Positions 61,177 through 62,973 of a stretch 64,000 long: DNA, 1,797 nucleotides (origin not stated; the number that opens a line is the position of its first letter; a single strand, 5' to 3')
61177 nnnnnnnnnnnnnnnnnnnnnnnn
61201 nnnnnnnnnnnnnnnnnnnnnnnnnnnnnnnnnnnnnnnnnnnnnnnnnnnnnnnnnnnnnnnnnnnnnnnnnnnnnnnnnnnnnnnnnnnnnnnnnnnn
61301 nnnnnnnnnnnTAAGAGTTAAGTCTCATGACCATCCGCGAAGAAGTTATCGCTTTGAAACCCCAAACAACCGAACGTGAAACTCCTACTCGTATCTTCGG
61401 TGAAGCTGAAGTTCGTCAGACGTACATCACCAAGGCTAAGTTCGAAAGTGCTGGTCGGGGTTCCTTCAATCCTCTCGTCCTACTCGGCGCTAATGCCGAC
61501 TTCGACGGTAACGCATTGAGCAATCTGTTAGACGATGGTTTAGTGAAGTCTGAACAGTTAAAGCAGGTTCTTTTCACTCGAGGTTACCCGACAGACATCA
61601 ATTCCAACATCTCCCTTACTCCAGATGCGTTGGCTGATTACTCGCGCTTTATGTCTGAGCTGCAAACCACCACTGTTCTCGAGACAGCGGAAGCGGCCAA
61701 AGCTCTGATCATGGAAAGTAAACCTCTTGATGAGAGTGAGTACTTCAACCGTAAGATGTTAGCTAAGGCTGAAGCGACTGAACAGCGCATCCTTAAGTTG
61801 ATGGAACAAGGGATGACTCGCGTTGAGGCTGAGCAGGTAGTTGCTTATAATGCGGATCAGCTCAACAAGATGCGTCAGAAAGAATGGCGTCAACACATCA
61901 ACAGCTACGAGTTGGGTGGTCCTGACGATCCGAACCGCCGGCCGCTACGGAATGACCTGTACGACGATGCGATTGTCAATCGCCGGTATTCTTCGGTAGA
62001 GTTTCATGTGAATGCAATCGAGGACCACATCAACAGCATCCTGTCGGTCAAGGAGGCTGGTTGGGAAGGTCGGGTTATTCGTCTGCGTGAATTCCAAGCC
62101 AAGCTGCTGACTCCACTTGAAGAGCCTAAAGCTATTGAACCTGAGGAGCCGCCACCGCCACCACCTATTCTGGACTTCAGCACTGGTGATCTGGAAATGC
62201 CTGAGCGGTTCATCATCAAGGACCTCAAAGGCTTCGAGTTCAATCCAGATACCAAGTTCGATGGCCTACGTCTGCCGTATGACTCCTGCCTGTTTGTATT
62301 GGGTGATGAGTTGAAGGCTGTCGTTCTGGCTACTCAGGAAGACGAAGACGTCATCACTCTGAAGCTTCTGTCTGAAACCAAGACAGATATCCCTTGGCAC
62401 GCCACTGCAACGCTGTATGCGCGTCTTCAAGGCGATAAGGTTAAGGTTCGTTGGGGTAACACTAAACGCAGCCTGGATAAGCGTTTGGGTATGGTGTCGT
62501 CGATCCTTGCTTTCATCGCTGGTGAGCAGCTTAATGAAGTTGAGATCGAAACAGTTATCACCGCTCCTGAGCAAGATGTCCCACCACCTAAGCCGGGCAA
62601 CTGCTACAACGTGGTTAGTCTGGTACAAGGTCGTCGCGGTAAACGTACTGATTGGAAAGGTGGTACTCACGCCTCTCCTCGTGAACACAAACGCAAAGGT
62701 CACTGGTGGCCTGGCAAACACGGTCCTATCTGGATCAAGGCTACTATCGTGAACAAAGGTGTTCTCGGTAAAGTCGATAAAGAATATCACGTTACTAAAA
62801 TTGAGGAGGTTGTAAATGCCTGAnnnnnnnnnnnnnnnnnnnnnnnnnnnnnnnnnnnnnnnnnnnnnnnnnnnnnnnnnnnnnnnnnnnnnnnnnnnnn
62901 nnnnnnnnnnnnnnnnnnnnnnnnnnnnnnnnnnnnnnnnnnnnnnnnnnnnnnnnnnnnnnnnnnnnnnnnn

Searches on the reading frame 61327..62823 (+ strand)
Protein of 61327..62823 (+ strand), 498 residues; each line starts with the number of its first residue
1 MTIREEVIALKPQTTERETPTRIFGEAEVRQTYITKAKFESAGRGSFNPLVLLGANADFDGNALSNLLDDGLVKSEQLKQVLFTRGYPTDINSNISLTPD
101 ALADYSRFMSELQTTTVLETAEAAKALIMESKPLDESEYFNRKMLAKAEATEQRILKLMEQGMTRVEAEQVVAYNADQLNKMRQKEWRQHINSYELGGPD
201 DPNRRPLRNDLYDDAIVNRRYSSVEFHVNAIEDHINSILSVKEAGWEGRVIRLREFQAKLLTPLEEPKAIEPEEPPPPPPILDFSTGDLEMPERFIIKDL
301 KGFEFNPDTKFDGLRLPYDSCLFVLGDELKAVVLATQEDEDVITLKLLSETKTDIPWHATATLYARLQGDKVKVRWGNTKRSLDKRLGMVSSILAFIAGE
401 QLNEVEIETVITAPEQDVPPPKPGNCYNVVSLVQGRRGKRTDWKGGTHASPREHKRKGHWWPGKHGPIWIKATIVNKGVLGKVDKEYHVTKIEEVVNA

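Call 5: search_protein_families(library=phrogs, proteins=[window:61327-62823:+])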
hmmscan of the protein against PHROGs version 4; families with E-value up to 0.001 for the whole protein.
window:61327-62823:+ (498 aa): 1 family
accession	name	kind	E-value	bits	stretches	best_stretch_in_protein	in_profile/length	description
phrog_3015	-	DNA, RNA and nucleotide metabolism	9.7e-14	51.7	1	56-149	171-262/653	RNA polymerase beta subunit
